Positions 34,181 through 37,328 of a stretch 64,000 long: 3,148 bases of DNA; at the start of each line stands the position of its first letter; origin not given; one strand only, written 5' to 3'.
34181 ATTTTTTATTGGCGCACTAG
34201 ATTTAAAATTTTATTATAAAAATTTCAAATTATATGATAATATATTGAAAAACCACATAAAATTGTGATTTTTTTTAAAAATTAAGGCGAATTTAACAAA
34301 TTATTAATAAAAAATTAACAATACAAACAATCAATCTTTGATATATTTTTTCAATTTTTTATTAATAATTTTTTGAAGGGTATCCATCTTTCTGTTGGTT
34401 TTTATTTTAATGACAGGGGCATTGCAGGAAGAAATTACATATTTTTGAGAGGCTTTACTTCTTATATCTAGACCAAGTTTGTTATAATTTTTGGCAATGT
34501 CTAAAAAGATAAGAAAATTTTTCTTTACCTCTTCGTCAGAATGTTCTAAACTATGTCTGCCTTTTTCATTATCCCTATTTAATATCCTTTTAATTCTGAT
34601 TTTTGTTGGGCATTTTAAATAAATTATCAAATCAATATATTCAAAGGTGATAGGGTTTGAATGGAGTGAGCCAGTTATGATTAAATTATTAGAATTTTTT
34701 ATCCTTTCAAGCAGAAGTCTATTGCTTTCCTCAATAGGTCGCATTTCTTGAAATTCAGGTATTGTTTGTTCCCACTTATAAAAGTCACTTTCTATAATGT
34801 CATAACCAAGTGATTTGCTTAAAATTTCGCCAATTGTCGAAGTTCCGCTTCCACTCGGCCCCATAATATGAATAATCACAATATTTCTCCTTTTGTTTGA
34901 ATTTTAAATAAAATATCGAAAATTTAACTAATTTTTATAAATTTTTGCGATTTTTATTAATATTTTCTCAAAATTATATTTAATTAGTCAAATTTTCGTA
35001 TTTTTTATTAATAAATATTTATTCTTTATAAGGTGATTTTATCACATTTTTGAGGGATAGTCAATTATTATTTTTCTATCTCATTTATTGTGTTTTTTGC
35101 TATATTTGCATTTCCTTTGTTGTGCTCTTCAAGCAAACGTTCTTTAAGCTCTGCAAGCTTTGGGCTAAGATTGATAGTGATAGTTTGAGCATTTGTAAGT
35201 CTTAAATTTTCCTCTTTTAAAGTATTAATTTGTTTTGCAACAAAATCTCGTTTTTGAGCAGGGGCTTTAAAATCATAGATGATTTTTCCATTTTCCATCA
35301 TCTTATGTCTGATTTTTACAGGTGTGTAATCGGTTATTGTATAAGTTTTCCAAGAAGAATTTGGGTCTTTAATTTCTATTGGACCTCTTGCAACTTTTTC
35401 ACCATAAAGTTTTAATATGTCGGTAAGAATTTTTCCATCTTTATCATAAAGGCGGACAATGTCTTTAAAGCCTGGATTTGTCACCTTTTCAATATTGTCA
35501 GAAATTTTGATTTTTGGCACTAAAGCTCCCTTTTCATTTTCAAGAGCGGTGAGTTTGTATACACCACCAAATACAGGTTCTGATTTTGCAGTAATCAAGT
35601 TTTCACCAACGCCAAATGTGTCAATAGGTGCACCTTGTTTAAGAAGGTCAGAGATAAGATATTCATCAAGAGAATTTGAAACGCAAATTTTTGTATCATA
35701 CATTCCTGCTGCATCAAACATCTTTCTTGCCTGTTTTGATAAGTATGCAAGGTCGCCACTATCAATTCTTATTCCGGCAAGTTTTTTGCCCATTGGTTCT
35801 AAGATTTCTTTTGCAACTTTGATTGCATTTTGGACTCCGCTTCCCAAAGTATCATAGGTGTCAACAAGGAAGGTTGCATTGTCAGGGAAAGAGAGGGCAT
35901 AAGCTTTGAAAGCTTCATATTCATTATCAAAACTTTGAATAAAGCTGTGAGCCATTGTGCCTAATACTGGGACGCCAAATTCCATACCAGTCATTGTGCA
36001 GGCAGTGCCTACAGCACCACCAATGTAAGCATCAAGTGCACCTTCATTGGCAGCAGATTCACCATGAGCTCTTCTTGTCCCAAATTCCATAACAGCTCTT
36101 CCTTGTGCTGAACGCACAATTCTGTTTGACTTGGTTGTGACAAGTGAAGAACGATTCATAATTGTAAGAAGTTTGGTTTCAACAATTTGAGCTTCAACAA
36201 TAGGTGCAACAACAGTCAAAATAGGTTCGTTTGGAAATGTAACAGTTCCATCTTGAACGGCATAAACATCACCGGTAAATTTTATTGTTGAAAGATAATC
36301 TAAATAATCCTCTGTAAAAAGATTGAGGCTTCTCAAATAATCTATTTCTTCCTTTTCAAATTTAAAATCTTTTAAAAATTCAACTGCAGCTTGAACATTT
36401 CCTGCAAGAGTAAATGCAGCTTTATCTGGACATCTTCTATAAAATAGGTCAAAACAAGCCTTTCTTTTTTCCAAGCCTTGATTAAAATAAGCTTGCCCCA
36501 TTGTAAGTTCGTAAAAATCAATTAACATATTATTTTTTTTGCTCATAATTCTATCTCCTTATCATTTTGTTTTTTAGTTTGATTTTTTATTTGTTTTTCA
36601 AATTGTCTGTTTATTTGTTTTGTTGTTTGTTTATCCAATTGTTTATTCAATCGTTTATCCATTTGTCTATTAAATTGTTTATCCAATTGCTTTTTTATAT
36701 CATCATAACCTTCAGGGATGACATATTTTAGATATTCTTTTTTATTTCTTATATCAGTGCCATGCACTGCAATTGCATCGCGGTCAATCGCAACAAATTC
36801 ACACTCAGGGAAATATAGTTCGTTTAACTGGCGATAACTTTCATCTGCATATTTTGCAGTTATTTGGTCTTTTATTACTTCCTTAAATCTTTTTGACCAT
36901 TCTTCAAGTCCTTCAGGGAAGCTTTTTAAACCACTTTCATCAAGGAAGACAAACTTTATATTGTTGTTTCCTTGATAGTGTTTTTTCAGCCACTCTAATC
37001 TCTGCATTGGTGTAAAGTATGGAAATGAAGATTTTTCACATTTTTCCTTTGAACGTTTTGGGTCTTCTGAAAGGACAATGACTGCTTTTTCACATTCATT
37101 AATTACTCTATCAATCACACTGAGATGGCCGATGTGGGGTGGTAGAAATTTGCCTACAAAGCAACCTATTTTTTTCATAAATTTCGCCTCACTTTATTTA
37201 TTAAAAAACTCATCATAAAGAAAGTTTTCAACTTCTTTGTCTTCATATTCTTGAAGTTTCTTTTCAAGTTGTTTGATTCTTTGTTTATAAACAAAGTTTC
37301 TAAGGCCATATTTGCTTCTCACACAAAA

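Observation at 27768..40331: A 12.5-kb NAD / ADP-ribose salvage island, unusually complete and enriched in ADP-ribose-processing enzymes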

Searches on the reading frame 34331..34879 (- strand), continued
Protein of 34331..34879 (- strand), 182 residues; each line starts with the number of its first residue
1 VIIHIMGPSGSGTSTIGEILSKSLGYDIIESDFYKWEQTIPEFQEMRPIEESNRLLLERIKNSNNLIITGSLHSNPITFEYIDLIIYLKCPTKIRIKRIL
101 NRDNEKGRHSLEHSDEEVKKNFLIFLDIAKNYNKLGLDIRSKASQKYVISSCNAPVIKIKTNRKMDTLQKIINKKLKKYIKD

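Call 62: find_encoding_contigs(protein=P0262, flank=10000, max_places=2)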
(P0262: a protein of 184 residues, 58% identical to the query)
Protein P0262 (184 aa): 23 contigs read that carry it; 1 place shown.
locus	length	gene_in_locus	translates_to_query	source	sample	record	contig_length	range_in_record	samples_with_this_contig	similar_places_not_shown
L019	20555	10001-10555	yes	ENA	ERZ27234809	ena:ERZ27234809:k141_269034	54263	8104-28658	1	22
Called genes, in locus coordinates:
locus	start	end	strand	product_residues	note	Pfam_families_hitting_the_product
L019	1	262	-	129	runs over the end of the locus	PF16403:Bact_surface_Ig-like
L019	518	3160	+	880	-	PF00690:Cation_ATPase_N, PF00122:E1-E2_ATPase, PF00702:Hydrolase, PF13246:Cation_ATPase, PF08282:Hydrolase_3 (faint), PF00689:Cation_ATPase_C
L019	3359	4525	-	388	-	PF02666:PS_Dcarbxylase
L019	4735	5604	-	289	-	PF19368:WHD_AraR (weak), PF21906:WHD_NrtR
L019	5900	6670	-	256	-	PF02540:NAD_synthase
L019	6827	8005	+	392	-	PF00857:Isochorismatase, PF00293:NUDIX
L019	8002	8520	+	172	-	PF01467:CTP_transf_like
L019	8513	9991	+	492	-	PF17767:NAPRTase_N, PF04095:NAPRTase, PF17956:NAPRTase_C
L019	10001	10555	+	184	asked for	PF13238:AAA_18, PF01202:SKI (faint)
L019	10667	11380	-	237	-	-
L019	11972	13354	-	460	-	PF13353:Fer4_12, PF04055:Radical_SAM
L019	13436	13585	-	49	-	PF13165:SCIFF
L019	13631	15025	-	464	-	PF01276:OKR_DC_1, PF00155:Aminotran_1_2, PF01041:DegT_DnrJ_EryC1 (faint), PF01053:Cys_Met_Meta_PP, PF00266:Aminotran_5 (faint), PF05889:SepSecS, PF03711:OKR_DC_1_C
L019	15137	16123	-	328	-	PF27000:PH_gly_zipper (weak), PF09851:SHOCT (weak)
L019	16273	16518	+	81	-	PF13443:HTH_26, PF01381:HTH_3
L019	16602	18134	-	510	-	PF00239:Resolvase, PF07508:Recombinase, PF13408:Zn_ribbon_recom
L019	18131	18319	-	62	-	-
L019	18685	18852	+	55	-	-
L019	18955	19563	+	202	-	PF04703:FaeA (faint), PF00717:Peptidase_S24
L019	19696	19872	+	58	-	-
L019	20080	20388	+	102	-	-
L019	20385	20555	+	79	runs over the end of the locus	-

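Call 65: search_protein_families(library=padloc, proteins=[window:34331-34879:-], max_evalue=0.001)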
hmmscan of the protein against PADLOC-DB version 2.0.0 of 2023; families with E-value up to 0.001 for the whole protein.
window:34331-34879:- (182 aa): 1 family
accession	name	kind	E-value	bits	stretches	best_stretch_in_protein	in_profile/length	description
PDLC02911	VakA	-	5.4e-07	28.3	1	3-174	5-153/163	-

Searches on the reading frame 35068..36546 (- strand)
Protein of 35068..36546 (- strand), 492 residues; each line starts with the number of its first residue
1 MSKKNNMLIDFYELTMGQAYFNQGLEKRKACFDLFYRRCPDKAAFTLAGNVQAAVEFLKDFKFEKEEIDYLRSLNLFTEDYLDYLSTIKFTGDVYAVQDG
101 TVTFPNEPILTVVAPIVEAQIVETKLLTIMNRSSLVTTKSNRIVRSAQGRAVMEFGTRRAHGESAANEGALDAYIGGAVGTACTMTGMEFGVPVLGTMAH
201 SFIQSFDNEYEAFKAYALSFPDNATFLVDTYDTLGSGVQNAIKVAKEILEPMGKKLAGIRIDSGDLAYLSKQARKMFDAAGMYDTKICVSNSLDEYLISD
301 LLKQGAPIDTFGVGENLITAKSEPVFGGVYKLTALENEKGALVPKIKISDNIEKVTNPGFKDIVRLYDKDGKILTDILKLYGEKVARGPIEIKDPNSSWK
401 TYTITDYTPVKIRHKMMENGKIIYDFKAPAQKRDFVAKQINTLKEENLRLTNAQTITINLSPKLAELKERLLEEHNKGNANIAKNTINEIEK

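Call 4: search_protein_families(library=pfam, proteins=[window:35068-36546:-], max_evalue=0.01)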
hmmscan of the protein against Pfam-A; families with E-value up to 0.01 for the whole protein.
window:35068-36546:- (492 aa): 4 families
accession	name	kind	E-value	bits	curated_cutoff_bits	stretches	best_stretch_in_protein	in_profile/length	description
PF17767.7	NAPRTase_N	-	8.9e-37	126.6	32.6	1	7-131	1-125/125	Nicotinate phosphoribosyltransferase (NAPRTase) N-terminal domain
PF17956.6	NAPRTase_C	-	8.1e-22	78.2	23.3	1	361-468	2-111/111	Nicotinate phosphoribosyltransferase C-terminal domain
PF04095.22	NAPRTase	-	5.4e-09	36.6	20.8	1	152-356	3-221/239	Nicotinate phosphoribosyltransferase (NAPRTase) family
PF02749.22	QRPTase_N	-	0.0015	19.1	27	1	93-134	42-82/82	Quinolinate phosphoribosyl transferase, N-terminal domain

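Call 8: search_protein_families(library=ncbifam, proteins=[window:35068-36546:-], max_evalue=0.01)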
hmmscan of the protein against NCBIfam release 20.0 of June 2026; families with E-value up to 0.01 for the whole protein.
window:35068-36546:- (492 aa): 11 families
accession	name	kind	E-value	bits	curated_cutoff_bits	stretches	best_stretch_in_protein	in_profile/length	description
NF006695.0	PRK09243.1-2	equivalog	2.2e-185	616.9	469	1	2-477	3-477/480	nicotinate phosphoribosyltransferase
TIGR01513.1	NAPRTase_put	equivalog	2.2e-155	518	297.4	1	7-464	2-452/452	nicotinate phosphoribosyltransferase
NF009131.0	PRK12484.1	equivalog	1.2e-151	505.5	330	1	4-481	5-450/455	nicotinate phosphoribosyltransferase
NF006694.0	PRK09243.1-1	equivalog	1.1e-136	456.3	663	1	9-477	11-478/485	nicotinate phosphoribosyltransferase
NF006697.0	PRK09243.1-4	equivalog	1.2e-133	446.3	776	1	9-474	13-476/488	nicotinate phosphoribosyltransferase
NF006696.0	PRK09243.1-3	equivalog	3.8e-130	434.6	503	1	3-476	10-448/451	nicotinate phosphoribosyltransferase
NF006698.0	PRK09243.1-5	equivalog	1.3e-92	310.9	531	1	4-455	14-430/440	nicotinate phosphoribosyltransferase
NF006415.0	PRK08662.1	equivalog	1.1e-34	119.9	243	1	91-322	69-296/381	nicotinate phosphoribosyltransferase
NF005529.0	PRK07188.1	equivalog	2.3e-27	95.9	378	2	93-263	79-243/358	nicotinate phosphoribosyltransferase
NF003704.0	PRK05321.1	subfamily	3.2e-22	79.1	379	1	9-356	16-375/398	nicotinate phosphoribosyltransferase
TIGR01514.1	NAPRTase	equivalog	3.1e-17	62.7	269.55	1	9-356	8-382/399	nicotinate phosphoribosyltransferase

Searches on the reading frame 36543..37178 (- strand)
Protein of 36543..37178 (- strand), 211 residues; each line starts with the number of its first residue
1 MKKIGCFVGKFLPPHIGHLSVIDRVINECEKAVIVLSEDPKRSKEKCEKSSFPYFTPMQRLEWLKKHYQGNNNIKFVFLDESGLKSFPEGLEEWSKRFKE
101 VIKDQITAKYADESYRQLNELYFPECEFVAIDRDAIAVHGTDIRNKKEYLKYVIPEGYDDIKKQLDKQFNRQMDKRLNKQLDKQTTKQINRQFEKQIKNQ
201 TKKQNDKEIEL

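Call 5: search_protein_families(library=pfam, proteins=[window:36543-37178:-], max_evalue=0.01)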
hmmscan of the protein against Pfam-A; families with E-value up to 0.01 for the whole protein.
window:36543-37178:- (211 aa): 1 family
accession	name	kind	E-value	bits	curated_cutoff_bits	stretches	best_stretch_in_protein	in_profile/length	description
PF01467.32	CTP_transf_like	-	1.6e-06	28.8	21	1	7-75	2-64/133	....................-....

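Call 8: search_protein_families(library=ncbifam, proteins=[window:36543-37178:-], max_evalue=0.01)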
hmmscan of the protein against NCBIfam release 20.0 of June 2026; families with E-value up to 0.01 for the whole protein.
window:36543-37178:- (211 aa): 13 families
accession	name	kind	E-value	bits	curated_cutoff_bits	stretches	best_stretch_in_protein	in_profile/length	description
TIGR01526.1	nadR_NMN_Atrans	equivalog_domain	1e-19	71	341.15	1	2-152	1-152/325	nicotinamide-nucleotide adenylyltransferase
NF005988.0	PRK08099.1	equivalog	2.9e-17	62.9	201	1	1-153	63-222/411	multifunctional transcriptional regulator/nicotinamide-nucleotide adenylyltransferase/ribosylnicotinamide kinase NadR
TIGR00125.1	cyt_tran_rel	domain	8.1e-10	38.7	27.7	1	4-66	1-58/65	adenylyltransferase/cytidyltransferase family protein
TIGR00482.1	TIGR00482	equivalog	4.4e-05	23.6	112.45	1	7-74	2-65/194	nicotinate (nicotinamide) nucleotide adenylyltransferase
NF002243.0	PRK01153.1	subfamily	0.00019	21.1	127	1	5-36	3-34/175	nicotinamide-nucleotide adenylyltransferase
NF000841.0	PRK00071.1-4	equivalog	0.00022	21.1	197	1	1-38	6-43/194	nicotinate-nucleotide adenylyltransferase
NF003786.0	PRK05379.1-2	equivalog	0.00039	19.7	397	1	6-40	18-51/354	bifunctional nicotinamide-nucleotide adenylyltransferase/Nudix hydroxylase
NF003791.0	PRK05379.2-3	equivalog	0.00054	19.2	409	1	4-40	7-43/340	bifunctional nicotinamide-nucleotide adenylyltransferase/Nudix hydroxylase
TIGR01510.1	coaD_prev_kdtB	equivalog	0.0016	18.5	103.3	1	5-44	2-41/155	pantetheine-phosphate adenylyltransferase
TIGR01527.1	arch_NMN_Atrans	equivalog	0.0016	18.1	181.2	1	5-37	2-34/167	nicotinamide-nucleotide adenylyltransferase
NF000840.1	PRK00071.1-3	equivalog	0.002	17.6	150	0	1-36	5-42/201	nicotinate-nucleotide adenylyltransferase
NF006479.0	PRK08887.1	equivalog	0.0057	16.5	164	0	1-35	1-34/174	nicotinate-nicotinamide nucleotide adenylyltransferase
NF003787.0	PRK05379.1-4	equivalog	0.0093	15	449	0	6-39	13-47/346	bifunctional nicotinamide-nucleotide adenylyltransferase/Nudix hydroxylase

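Call 50: search_solved_structures(query=window:36543-37178:-, max_evalue=0.01)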
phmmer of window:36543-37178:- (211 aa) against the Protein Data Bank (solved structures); distinct sequences matched with E-value up to 0.01: 4.
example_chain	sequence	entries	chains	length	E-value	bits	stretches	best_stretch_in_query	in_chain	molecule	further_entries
8x7f_A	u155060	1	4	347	1.5e-11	47.8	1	2-153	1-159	Trifunctional NAD biosynthesis/regulator protein NadR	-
9x6f_A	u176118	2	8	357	3.2e-10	43.5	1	2-150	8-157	Nicotinamide-nucleotide adenylyltransferase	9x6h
1lw7_A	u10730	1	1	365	5e-10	42.9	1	2-153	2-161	TRANSCRIPTIONAL REGULATOR NADR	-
6gye_A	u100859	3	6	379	1.2e-05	28.6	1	2-104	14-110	Nicotinamide-nucleotide adenylyltransferase NadR family / Ribosylnicotinamide kinase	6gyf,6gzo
